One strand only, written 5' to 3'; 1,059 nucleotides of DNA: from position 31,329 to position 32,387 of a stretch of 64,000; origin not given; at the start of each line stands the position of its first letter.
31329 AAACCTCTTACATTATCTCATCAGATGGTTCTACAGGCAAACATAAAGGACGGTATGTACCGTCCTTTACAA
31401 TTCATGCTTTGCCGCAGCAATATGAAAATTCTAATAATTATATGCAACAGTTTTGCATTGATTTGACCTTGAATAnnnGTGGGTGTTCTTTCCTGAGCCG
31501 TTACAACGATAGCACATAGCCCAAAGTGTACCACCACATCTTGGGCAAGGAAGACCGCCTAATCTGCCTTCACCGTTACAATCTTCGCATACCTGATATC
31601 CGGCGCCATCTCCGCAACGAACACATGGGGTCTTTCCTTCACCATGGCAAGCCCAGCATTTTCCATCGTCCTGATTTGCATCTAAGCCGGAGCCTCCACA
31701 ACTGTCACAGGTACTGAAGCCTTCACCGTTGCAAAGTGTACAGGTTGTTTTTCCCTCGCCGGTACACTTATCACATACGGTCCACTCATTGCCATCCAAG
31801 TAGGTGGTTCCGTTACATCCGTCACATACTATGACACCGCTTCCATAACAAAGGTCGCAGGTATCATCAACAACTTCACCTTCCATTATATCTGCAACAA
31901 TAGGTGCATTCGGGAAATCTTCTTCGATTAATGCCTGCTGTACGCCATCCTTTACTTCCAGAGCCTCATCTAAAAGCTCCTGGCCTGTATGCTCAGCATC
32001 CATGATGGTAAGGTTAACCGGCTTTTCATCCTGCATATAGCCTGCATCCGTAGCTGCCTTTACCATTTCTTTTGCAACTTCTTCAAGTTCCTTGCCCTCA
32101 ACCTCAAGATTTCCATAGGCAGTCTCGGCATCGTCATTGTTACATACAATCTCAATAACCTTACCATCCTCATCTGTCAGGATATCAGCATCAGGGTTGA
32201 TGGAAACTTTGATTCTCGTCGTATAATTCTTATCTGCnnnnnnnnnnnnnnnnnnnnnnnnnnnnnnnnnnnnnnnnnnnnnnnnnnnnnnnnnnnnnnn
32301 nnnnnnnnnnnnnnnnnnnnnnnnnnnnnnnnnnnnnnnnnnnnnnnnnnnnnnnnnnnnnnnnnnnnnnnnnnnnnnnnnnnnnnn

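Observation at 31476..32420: Exported lipoprotein carrying about ten DnaJ-type CxxCxGxG zinc-finger repeats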

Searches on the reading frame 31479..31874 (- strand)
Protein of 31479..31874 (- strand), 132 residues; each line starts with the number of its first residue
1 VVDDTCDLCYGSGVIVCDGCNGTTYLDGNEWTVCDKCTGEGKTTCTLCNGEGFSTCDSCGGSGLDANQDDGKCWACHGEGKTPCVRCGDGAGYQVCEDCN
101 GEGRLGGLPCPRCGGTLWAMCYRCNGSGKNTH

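Call 51: search_solved_structures(query=A3, max_evalue=1, show_alignments=3)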
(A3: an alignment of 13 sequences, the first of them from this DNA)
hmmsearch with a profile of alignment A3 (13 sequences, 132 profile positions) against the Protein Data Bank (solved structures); distinct sequences matched with E-value up to 1: 25.
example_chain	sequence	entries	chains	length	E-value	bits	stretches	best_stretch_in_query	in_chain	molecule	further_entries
1exk_A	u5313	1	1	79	8.8e-08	35.5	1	54-116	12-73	DNAJ PROTEIN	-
6ekb_A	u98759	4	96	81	0.00047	23.5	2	4-29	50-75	DnaJ/Hsp40 cysteine-rich domain superfamily protein | Protein BUNDLE SHEATH DEFECTIVE 2, chloroplastic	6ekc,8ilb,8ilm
6jzb_A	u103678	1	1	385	0.0015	21.8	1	53-116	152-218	Chaperone protein DnaJ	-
9ci1_1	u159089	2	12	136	0.0025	21.1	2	33-92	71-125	Bundle Sheath Defective 2 | Protein BUNDLE SHEATH DEFECTIVE 2, chloroplastic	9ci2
2ctt_A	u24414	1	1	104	0.0027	21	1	55-118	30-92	DnaJ homolog subfamily A member 3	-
2e5r_A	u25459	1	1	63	0.03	17.6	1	68-109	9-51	Dystrobrevin alpha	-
1cc5_A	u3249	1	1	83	0.065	16.6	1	66-110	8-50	CYTOCHROME C5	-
1gvc_A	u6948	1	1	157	0.073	16.4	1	66-104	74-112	OVOTRANSFERRIN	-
1gv8_A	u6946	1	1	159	0.075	16.4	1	66-104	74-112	OVOTRANSFERRIN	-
2bx9_A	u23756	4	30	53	0.1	15.9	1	94-116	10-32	TRYPTOPHAN RNA-BINDING ATTENUATOR PROTEIN-INHIBITORY PROTEIN | Anti-TRAP regulator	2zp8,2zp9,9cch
3lcz_A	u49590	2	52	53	0.13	15.6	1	94-116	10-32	Inhibitor of TRAP, regulated by T-BOX (Trp) sequence RtpA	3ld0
1ovb_A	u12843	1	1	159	0.13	15.6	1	67-104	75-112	OVOTRANSFERRIN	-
1nft_A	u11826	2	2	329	0.4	14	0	68-104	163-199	PROTEIN (OVOTRANSFERRIN)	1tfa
1nnt_A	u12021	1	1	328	0.4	14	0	68-104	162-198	OVOTRANSFERRIN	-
1iej_A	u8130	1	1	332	0.41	14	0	68-104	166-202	OVOTRANSFERRIN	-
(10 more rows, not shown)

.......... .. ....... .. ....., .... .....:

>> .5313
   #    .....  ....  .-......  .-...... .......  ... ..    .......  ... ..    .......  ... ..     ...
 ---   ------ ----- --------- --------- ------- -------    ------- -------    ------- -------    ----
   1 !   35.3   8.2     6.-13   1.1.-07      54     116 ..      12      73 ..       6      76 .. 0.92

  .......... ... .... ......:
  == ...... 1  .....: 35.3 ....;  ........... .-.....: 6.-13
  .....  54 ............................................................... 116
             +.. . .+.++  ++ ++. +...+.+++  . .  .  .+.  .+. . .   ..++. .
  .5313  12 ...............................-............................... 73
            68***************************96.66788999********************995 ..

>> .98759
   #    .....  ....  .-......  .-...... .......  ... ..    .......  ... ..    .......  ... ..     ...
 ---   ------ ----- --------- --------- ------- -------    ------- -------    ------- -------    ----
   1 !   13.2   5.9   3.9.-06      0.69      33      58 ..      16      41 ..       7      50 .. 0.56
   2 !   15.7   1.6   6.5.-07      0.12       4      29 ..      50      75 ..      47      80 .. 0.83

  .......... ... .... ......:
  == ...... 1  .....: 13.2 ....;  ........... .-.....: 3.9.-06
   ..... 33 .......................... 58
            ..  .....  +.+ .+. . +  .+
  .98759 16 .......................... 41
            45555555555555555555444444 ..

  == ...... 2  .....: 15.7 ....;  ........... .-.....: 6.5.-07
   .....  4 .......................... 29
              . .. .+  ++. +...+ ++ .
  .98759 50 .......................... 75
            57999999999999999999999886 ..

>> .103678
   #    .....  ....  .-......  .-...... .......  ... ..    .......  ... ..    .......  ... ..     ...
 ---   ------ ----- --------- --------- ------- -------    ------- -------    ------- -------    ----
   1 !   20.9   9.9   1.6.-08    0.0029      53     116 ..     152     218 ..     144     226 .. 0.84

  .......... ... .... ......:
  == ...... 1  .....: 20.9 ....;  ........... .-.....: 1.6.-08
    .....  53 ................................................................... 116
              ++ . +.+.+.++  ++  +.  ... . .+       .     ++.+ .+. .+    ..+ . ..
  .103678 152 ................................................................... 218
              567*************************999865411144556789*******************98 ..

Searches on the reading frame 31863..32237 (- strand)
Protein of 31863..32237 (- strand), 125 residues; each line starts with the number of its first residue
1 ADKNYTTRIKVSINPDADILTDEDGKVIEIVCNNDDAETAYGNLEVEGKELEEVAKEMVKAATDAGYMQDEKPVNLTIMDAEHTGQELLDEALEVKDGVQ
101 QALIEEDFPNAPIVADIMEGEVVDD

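Call 29: search_solved_structures(query=A2, max_evalue=1, show_alignments=5)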
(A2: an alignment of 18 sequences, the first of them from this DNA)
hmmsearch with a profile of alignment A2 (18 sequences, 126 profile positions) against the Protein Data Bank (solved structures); distinct sequences matched with E-value up to 1: 6.
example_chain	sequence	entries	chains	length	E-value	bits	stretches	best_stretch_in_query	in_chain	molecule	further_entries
8her_B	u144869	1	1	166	4.6e-10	42.7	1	15-117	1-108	Anti-sigma factor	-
8t9n_A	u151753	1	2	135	5.3e-07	32.8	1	14-88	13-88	Anti-sigma-I factor RsgI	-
8hep_B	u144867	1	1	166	1.3e-06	31.6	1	15-98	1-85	Anti-sigma factor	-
8heq_B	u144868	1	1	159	4.7e-06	29.8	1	15-124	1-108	Anti-sigma-I factor RsgI2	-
8hdj_B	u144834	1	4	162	5e-06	29.7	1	15-124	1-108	Anti-sigma-I factor RsgI2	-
8u9o_B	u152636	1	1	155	5.7e-06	29.5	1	15-118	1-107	Anti-sigma-I factor RsgI9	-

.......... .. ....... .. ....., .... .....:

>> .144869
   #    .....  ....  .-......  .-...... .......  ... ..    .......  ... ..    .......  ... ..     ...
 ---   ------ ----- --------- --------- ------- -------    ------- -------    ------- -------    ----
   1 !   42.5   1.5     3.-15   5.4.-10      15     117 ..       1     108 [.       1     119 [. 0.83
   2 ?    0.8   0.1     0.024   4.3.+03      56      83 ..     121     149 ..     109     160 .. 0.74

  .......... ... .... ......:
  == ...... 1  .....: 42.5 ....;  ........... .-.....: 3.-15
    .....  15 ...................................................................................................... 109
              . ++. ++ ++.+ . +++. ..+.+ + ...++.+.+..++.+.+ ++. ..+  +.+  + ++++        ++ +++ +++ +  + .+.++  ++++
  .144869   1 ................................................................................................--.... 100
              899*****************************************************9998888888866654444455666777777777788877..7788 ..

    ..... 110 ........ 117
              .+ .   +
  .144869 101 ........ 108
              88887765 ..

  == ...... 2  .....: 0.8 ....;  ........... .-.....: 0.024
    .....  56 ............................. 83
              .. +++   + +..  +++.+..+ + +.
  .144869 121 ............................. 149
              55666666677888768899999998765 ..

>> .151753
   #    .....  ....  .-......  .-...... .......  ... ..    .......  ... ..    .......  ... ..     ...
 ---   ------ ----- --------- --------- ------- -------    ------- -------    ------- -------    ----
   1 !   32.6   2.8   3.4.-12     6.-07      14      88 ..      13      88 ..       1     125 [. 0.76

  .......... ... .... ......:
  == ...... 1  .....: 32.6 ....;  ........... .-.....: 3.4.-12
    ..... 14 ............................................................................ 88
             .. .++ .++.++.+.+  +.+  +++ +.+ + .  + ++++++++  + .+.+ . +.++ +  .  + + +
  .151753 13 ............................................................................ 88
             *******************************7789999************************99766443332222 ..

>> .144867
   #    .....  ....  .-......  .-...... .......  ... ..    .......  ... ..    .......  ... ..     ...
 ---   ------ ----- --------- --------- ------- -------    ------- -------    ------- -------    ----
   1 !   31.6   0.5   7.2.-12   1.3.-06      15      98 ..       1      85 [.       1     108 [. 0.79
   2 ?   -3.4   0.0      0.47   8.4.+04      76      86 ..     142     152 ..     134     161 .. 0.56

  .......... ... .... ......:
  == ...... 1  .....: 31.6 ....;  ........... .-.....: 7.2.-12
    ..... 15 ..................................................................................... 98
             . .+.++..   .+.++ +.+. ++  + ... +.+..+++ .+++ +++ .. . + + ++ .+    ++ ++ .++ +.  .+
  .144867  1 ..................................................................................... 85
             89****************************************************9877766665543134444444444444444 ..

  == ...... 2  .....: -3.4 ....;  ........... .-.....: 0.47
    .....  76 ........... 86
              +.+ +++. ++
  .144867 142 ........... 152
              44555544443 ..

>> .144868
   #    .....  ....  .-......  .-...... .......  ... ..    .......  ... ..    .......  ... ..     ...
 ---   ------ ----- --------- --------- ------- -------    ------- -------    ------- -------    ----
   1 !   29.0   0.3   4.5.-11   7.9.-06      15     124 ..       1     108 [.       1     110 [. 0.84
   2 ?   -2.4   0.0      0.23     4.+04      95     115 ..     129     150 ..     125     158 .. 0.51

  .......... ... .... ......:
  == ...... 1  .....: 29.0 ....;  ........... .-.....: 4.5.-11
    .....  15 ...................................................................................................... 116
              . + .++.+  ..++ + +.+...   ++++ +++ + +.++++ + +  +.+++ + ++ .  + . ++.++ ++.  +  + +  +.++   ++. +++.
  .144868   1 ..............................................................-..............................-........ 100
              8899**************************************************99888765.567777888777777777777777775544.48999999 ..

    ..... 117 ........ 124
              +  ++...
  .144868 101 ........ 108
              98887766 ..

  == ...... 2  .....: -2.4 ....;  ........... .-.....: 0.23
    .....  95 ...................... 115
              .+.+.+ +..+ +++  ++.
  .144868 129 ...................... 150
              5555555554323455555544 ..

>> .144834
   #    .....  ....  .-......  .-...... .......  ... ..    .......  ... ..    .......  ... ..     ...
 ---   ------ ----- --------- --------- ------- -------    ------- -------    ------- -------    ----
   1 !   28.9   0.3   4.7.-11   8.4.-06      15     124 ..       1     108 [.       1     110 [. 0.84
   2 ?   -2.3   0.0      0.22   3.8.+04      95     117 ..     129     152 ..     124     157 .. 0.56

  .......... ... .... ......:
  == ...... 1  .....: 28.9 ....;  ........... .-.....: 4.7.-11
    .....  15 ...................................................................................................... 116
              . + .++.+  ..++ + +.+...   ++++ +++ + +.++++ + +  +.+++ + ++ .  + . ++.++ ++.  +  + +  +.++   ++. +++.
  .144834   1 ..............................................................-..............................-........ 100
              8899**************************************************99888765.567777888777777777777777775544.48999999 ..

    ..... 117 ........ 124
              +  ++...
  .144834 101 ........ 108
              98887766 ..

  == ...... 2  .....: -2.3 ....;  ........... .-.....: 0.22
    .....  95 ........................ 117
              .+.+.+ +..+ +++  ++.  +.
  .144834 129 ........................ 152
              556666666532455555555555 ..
